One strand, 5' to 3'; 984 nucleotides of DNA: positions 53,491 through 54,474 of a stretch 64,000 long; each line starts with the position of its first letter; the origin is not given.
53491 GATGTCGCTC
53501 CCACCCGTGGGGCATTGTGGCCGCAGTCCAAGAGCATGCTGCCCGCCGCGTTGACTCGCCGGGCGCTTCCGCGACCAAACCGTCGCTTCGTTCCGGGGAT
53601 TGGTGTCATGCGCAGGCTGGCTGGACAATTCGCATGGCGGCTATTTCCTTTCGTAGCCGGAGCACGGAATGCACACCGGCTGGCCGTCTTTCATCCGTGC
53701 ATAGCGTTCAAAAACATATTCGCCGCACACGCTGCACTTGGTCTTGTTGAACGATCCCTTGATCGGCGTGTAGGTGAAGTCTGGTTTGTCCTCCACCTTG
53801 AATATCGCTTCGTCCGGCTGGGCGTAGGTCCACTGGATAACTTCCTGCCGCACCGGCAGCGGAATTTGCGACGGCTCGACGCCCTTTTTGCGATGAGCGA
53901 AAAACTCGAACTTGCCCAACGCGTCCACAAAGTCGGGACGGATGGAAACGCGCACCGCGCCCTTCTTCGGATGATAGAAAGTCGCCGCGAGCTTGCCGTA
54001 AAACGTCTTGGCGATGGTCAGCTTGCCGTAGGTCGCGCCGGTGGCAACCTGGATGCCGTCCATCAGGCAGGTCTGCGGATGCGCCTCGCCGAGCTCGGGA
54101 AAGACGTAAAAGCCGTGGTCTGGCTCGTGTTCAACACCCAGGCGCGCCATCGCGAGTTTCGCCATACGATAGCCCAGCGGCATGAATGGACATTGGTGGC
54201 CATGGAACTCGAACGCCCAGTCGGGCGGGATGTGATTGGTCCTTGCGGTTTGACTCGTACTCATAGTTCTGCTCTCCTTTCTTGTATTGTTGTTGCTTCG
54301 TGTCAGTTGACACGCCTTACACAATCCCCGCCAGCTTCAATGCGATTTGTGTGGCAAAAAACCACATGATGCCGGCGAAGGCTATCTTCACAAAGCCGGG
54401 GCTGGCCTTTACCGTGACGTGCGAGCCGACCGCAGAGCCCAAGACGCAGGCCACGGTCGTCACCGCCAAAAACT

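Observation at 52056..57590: Porin - FmdE - TauE - octahaem cytochrome: a four-gene envelope module of unknown function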

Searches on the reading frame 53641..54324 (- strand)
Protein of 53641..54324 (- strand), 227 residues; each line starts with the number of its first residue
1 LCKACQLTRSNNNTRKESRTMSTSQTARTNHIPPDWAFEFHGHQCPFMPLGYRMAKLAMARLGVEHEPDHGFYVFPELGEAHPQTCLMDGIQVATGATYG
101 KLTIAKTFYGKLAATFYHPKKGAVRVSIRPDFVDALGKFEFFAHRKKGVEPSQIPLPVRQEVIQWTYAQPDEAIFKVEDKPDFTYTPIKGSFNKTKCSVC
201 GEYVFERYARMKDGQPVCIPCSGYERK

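Call 3: search_protein_families(library=pfam, proteins=[window:53641-54324:-], max_evalue=0.01)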
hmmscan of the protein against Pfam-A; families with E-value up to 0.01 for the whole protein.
window:53641-54324:- (227 aa): 2 families
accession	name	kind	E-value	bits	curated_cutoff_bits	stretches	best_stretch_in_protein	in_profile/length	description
PF02663.19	FmdE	-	5.2e-25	88.5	22.9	1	40-176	1-133/133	FmdE, Molybdenum formylmethanofuran dehydrogenase operon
PF01258.23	zf-dskA_traR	-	0.00023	21.5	24.9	1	190-221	1-30/36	Prokaryotic dksA/traR C4-type zinc finger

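Call 4: search_protein_families(library=ncbifam, proteins=[window:53641-54324:-], max_evalue=0.01)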
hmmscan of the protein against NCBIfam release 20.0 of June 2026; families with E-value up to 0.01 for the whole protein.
window:53641-54324:- (227 aa): 0 families

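Call 39: find_homologous_proteins(query=window:53641-54264:-, max_evalue=1e-10)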
Query window:53641-54264:- (207 aa): 995 proteins with E <= 1e-10 among 1014 candidates; the best 120 are listed.
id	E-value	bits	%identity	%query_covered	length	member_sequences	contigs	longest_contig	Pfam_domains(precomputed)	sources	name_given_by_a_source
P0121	1.4e-126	438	89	100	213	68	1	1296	PF01258.24,PF02663.20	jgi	-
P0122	5.6e-119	414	82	100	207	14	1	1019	PF01258.24,PF02663.20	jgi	jgi:formylmethanofuran dehydrogenase subunit E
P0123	4.3e-117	407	82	96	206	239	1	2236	PF01258.24,PF02663.20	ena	-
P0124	5.6e-117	407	82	99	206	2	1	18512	PF02663.20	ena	-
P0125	2.3e-115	402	79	100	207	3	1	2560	PF01258.24,PF02663.20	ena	-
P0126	3.4e-115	401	81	96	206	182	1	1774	PF01258.24,PF02663.20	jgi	-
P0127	7.3e-115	400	84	95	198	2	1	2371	PF01258.24,PF02663.20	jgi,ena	-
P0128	5.9e-112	391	78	96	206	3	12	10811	PF02663.20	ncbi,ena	-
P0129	7.3e-112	390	80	96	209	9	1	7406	PF01258.24,PF02663.20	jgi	jgi:formylmethanofuran dehydrogenase subunit E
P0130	1.3e-111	390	78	96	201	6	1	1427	PF02663.20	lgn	-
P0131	1.3e-111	390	76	96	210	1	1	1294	PF02663.20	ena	-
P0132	1.3e-111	390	79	96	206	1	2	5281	PF02663.20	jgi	jgi:formylmethanofuran dehydrogenase subunit E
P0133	1.6e-111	389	82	94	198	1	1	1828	PF01258.24,PF02663.20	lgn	-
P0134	2.1e-111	389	77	96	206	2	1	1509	PF02663.20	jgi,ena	-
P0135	5.0e-111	388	77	96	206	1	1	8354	PF02663.20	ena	-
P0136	5.5e-111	388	77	96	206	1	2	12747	PF02663.20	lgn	-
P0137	8.5e-111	387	80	95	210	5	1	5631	PF02663.20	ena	-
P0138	1.8e-110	386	78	95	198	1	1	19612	PF01258.24,PF02663.20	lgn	-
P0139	1.9e-110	386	78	95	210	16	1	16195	PF01258.24,PF02663.20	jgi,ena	-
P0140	3.2e-110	385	78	95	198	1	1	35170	PF01258.24,PF02663.20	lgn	-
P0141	4.5e-110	385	77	96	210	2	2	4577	PF02663.20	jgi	jgi:formylmethanofuran dehydrogenase subunit E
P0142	5.7e-110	384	77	96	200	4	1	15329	PF02663.20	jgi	-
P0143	7.9e-110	384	79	95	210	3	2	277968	PF01258.24,PF02663.20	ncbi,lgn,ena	ncbi:MAG: FmdE family protein [Candidatus Bathyarchaeia archaeon]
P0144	1.9e-109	382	77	95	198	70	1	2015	PF02663.20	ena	-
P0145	1.9e-109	382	76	96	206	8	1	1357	PF02663.20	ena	-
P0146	2.4e-109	382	79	95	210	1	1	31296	PF02663.20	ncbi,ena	ncbi:MAG: FmdE family protein [Candidatus Bathyarchaeia archaeon]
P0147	3.0e-109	382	78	95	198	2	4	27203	PF02663.20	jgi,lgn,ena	-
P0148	3.1e-109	382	77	96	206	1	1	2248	PF02663.20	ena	-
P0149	5.1e-109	381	76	96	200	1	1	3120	PF02663.20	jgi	-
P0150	6.1e-109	381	77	95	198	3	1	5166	PF02663.20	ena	-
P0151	6.4e-109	381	77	95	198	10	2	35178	PF02663.20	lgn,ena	-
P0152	6.9e-109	381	76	96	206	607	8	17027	PF02663.20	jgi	jgi:formylmethanofuran dehydrogenase subunit E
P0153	1.0e-108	380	80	95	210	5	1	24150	PF02663.20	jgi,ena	-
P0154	1.4e-108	380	76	95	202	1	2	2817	PF02663.20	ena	-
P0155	1.8e-108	379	76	96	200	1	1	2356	PF02663.20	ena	-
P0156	3.1e-108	379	76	95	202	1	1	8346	PF02663.20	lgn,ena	-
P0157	3.2e-108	378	75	95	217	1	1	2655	PF02663.20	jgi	jgi:formylmethanofuran dehydrogenase subunit E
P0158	3.3e-108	378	78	95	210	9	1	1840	PF01258.24,PF02663.20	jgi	-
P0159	3.4e-108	378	76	95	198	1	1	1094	PF02663.20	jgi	jgi:formylmethanofuran dehydrogenase subunit E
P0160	4.1e-108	378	77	96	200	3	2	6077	PF02663.20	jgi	jgi:formylmethanofuran dehydrogenase subunit E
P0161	4.2e-108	378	75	95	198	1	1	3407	PF02663.20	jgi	jgi:formylmethanofuran dehydrogenase subunit E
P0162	4.4e-108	378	77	95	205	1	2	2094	PF01258.24,PF02663.20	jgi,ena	-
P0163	6.2e-108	378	76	96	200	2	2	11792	PF02663.20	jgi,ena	-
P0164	6.4e-108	377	76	95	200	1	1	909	PF02663.20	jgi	jgi:formylmethanofuran dehydrogenase subunit E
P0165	9.7e-108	377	76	94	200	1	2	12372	PF02663.20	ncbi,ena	-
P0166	1.2e-107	377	76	95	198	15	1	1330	PF02663.20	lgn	-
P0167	1.2e-107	377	77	99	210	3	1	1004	PF01258.24,PF02663.20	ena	-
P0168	1.4e-107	376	78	95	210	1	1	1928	PF02663.20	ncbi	-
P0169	1.6e-107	376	77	95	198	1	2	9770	PF01258.24,PF02663.20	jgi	jgi:formylmethanofuran dehydrogenase subunit E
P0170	1.6e-107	376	76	96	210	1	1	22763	PF02663.20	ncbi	ncbi:MAG: FmdE family protein [Candidatus Bathyarchaeia archaeon]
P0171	1.8e-107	376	77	95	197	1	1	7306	PF02663.20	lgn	-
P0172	1.8e-107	376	75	96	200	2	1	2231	PF02663.20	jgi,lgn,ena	-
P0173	2.0e-107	376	77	96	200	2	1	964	PF01258.24,PF02663.20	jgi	jgi:formylmethanofuran dehydrogenase subunit E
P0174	2.1e-107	376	75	96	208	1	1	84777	PF02663.20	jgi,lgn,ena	-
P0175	2.2e-107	376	75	96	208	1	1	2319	PF02663.20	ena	-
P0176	2.3e-107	376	76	96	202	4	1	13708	PF02663.20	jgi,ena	-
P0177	2.3e-107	376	76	96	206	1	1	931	PF01258.24,PF02663.20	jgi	jgi:formylmethanofuran dehydrogenase subunit E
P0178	2.8e-107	375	77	96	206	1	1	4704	PF02663.20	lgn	-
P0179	2.9e-107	375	75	97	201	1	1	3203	PF02663.20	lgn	-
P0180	3.4e-107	375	74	96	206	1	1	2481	PF01258.24,PF02663.20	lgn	-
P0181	3.7e-107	375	75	96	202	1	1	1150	PF02663.20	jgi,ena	-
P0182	5.0e-107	375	72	99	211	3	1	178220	PF01258.24,PF02663.20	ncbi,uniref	ncbi:MAG: FmdE family protein [Candidatus Saccharicenans sp.]|uniref:FmdE family protein n=1 Tax=Can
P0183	5.1e-107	375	74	96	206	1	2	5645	PF01258.24,PF02663.20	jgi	jgi:formylmethanofuran dehydrogenase subunit E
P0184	5.2e-107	375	74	95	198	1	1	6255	PF02663.20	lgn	-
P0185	6.1e-107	374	76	96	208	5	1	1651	PF02663.20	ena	-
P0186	6.8e-107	374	74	96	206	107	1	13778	PF02663.20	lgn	-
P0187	6.9e-107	374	76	95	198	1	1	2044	PF02663.20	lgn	-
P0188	9.2e-107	374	76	95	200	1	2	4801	PF02663.20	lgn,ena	-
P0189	1.5e-106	373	75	96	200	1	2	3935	PF01258.24,PF02663.20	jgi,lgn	jgi:formylmethanofuran dehydrogenase subunit E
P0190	1.5e-106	373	75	96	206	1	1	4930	PF01258.24,PF02663.20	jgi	jgi:formylmethanofuran dehydrogenase subunit E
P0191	1.9e-106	373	75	96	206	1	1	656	PF01258.24,PF02663.20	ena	-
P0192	2.1e-106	373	75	96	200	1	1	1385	PF02663.20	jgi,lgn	jgi:formylmethanofuran dehydrogenase subunit E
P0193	2.1e-106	373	74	95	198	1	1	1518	PF02663.20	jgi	jgi:formylmethanofuran dehydrogenase subunit E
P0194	2.5e-106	372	74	96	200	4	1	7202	PF02663.20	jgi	-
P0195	2.6e-106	372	75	96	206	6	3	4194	PF01258.24,PF02663.20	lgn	-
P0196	2.9e-106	372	77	95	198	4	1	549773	PF01258.24,PF02663.20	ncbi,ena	-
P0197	3.5e-106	372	77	95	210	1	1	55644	PF02663.20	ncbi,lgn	ncbi:MAG: FmdE family protein [Burkholderiales bacterium]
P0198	3.6e-106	372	74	95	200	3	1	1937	PF02663.20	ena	-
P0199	4.1e-106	372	76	95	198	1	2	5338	PF02663.20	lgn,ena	-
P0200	4.3e-106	372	77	95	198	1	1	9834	PF02663.20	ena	-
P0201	4.4e-106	371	77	95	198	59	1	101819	PF02663.20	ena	-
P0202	4.8e-106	371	76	95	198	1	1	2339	PF02663.20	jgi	jgi:formylmethanofuran dehydrogenase subunit E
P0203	4.9e-106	371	78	93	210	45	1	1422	PF02663.20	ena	-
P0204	5.0e-106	371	75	95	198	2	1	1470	PF02663.20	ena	-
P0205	5.1e-106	371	77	95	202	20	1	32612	PF02663.20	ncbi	ncbi:MAG: FmdE family protein [Candidatus Saccharicenans sp.]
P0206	5.2e-106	371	75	95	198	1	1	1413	PF02663.20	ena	-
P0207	5.3e-106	371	72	96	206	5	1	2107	PF02663.20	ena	-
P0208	5.9e-106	371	73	96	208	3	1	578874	PF02663.20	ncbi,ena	-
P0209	6.4e-106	371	77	94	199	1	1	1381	PF02663.20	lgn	-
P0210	6.7e-106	371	74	95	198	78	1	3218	PF02663.20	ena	-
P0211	6.9e-106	371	74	96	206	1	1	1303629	PF02663.20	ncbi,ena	-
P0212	7.6e-106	371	75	96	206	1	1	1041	PF01258.24,PF02663.20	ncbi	-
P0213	7.6e-106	371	75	96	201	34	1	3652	PF02663.20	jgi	-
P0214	7.9e-106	371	74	95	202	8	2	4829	PF02663.20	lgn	-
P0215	9.3e-106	370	75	95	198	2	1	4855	PF02663.20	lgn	-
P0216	1.1e-105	370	75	96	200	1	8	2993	PF02663.20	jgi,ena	-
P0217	1.1e-105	370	77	95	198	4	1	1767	PF02663.20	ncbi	-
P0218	1.2e-105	370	74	96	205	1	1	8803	PF01258.24,PF02663.20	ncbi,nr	ncbi:formylmethanofuran dehydrogenase [Candidatus Thorarchaeota archaeon]|nr:MAG: formylmethanofuran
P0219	1.3e-105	370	75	95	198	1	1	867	PF02663.20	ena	-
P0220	1.5e-105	370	73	96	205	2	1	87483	PF01258.24,PF02663.20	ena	-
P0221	1.5e-105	370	76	95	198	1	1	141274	PF02663.20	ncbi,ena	-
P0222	1.5e-105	370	76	95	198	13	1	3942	PF02663.20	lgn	-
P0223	1.6e-105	370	73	98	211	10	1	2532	PF01258.24,PF02663.20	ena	-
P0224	1.8e-105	369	71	100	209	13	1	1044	PF02663.20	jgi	jgi:formylmethanofuran dehydrogenase subunit E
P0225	1.9e-105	369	75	95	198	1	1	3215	PF02663.20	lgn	-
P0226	1.9e-105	369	74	95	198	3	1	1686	PF01258.24,PF02663.20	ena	-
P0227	2.1e-105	369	75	95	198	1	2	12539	PF01258.24,PF02663.20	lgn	-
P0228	2.2e-105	369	74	96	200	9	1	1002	PF02663.20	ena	-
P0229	2.3e-105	369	75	96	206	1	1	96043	PF02663.20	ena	-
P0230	2.7e-105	369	75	96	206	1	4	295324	PF01258.24,PF02663.20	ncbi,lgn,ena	-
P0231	2.9e-105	369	73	95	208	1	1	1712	PF02663.20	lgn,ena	-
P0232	2.9e-105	369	76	95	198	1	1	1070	PF02663.20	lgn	-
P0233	3.0e-105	369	72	96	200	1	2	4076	PF02663.20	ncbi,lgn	-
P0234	3.0e-105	369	74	96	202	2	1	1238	PF02663.20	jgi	jgi:formylmethanofuran dehydrogenase subunit E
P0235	3.2e-105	369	74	97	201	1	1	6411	PF02663.20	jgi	jgi:formylmethanofuran dehydrogenase subunit E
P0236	3.5e-105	369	73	96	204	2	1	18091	PF01258.24,PF02663.20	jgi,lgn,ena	-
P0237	4.0e-105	368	74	96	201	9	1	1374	PF02663.20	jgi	-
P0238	4.0e-105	368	76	95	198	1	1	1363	PF02663.20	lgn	-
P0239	4.3e-105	368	74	95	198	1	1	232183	PF02663.20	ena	-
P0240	4.4e-105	368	75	95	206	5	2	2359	PF01258.24,PF02663.20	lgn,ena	-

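Call 42: find_encoding_contigs(protein=P0124, flank=8000, max_places=1)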
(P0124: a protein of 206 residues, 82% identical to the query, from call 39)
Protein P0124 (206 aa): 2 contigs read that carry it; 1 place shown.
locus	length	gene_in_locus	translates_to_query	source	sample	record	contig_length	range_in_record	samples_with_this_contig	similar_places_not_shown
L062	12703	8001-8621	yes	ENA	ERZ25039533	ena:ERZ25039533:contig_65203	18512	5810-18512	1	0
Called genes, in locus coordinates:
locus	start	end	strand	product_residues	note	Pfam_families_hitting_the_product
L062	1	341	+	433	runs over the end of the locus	PF03773:ArsP_1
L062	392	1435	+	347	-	PF25919:BSH_CusB (faint), PF25917:BSH_RND (weak), PF25973:BSH_CzcB (weak), PF25954:Beta-barrel_RND_2, PF25967:RND-MFP_C, PF25975:CzcB_C (faint), PF25989:YknX_C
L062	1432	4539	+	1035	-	PF00873:ACR_tran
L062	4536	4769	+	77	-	PF13192:Thioredoxin_3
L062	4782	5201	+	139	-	PF08859:DGC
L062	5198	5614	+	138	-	PF00085:Thioredoxin, PF13098:Thioredoxin_2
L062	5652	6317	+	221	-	PF02683:DsbD_TM (weak)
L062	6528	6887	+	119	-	PF01988:VIT1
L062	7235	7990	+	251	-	PF01925:TauE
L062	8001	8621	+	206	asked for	PF02663:FmdE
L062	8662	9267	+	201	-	-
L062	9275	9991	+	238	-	PF00122:E1-E2_ATPase, PF00702:Hydrolase (weak)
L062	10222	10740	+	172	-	PF00702:Hydrolase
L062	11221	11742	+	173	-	PF01451:LMWPc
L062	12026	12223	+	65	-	-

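Call 43: find_encoding_contigs(protein=P0182, flank=8000, max_places=1)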
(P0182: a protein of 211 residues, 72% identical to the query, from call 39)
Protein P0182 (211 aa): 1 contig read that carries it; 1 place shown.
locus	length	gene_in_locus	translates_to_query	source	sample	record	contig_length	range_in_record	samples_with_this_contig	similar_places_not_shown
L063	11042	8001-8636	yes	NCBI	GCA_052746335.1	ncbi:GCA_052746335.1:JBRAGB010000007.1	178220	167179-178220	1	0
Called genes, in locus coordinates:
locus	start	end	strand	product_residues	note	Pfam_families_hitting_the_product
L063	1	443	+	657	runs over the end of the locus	PF08305:NPCBM, PF05345:He_PIG, PF16499:Melibiase_2, PF17801:Melibiase_C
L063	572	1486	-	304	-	PF01925:TauE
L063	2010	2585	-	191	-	PF14338:Mrr_N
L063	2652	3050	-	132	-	-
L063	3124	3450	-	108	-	-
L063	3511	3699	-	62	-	-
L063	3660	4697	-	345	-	PF01555:N6_N4_Mtase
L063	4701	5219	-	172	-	-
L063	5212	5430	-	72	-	-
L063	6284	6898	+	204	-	PF02001:DUF134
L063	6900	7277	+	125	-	PF17253:DUF5320 (faint)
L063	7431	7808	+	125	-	PF02579:Nitro_FeMo-Co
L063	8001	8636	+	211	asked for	PF02663:FmdE, PF01258:zf-dskA_traR (weak)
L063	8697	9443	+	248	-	PF01925:TauE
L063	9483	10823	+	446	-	PF13372:Alginate_exp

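Call 44: find_encoding_contigs(protein=P0143, flank=8000, max_places=1)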
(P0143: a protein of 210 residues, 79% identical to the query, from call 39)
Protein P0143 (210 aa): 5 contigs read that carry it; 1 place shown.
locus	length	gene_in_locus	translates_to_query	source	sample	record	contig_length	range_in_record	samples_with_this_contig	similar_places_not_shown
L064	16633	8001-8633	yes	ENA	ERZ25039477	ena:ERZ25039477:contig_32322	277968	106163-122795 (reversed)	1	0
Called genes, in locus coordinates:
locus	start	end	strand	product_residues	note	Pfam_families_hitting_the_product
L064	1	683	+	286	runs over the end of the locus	PF02771:Acyl-CoA_dh_N, PF02770:Acyl-CoA_dh_M, PF00441:Acyl-CoA_dh_1 (weak)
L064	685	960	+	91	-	PF00441:Acyl-CoA_dh_1, PF08028:Acyl-CoA_dh_2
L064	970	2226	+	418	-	PF11794:HpaB_N, PF03241:HpaB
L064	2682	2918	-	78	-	PF01037:AsnC_trans_reg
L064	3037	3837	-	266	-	PF02625:XdhC_CoxI, PF13478:XdhC_C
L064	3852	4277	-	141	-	PF02566:OsmC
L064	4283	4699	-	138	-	PF08859:DGC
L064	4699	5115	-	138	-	PF08859:DGC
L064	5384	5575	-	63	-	PF01597:GCV_H (weak)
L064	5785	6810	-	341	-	PF01758:SBF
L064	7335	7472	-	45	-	-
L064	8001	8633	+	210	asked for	PF02663:FmdE, PF01258:zf-dskA_traR (faint)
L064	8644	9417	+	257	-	PF01925:TauE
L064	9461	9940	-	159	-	-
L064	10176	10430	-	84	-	-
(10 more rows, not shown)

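Call 47: find_related_loci(query=window:53641-54264:-, collection=metagenome_contigs, flank=8000)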
Query window:53641-54264:- (207 aa) in metagenome_contigs; peptide patterns used: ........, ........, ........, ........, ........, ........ (x = any residue, [..] = any of these).
389 stretches matched a pattern; 329 encode a relative of the query (tblastn E <= 1e-3); the best 80 are kept; 80 distinct loci.
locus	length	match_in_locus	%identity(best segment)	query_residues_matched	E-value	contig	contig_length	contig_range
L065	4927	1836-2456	99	1-207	1e-143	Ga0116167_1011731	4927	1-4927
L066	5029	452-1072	94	1-207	6e-136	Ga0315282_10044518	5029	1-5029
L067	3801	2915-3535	89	1-207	4e-134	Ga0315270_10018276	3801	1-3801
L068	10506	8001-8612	90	1-204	9e-128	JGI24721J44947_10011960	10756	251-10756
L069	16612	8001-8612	90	1-204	2e-127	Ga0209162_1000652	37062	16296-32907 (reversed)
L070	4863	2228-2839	90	1-204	5e-128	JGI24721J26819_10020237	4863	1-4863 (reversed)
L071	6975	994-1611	88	2-207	3e-126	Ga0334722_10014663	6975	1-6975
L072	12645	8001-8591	92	11-207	1e-125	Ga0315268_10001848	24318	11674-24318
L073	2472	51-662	86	1-204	1e-131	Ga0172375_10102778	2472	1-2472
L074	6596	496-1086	86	1-207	6e-123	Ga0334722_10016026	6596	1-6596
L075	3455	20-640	83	1-207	1e-122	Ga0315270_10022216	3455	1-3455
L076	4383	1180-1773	82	9-206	9e-118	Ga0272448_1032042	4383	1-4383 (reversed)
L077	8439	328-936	80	4-206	4e-117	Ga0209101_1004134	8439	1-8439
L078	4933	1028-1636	80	4-206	3e-117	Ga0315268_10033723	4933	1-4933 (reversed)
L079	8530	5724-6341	79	1-206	2e-116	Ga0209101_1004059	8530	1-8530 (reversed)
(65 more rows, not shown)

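Call 62: search_solved_structures(query=window:53641-54264:-, max_evalue=0.1, show_alignments=1)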
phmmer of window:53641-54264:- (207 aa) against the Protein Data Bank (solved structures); distinct sequences matched with E-value up to 0.1: 4.
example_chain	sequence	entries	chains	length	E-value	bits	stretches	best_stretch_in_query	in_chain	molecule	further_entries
2gvi_A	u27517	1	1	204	3.5e-53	183.8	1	10-200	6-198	conserved hypothetical protein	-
2glz_A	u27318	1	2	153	1.8e-10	44.2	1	13-84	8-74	similar to Formylmethanofuran dehydrogenase subunit E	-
7djm_A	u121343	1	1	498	0.097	15.6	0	28-91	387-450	Protein SUPPRESSOR OF QUENCHING 1, chloroplastic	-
7djl_C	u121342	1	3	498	0.097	15.6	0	28-91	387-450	Protein SUPPRESSOR OF QUENCHING 1, chloroplastic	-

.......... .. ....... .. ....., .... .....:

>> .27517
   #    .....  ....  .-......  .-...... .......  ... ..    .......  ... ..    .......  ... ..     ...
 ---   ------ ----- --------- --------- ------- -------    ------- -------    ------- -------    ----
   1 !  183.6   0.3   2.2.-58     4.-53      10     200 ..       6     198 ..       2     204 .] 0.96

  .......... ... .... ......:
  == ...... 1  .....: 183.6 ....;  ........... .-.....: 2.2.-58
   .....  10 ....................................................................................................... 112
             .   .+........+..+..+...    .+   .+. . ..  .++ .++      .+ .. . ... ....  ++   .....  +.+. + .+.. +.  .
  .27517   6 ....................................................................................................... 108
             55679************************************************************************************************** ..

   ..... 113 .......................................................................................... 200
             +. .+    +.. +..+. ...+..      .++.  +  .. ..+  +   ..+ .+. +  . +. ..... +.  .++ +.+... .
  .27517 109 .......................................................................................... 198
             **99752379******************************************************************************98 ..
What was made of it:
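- On FmdE (PF02663): 2GVI E 3.5e-53 (call 62).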
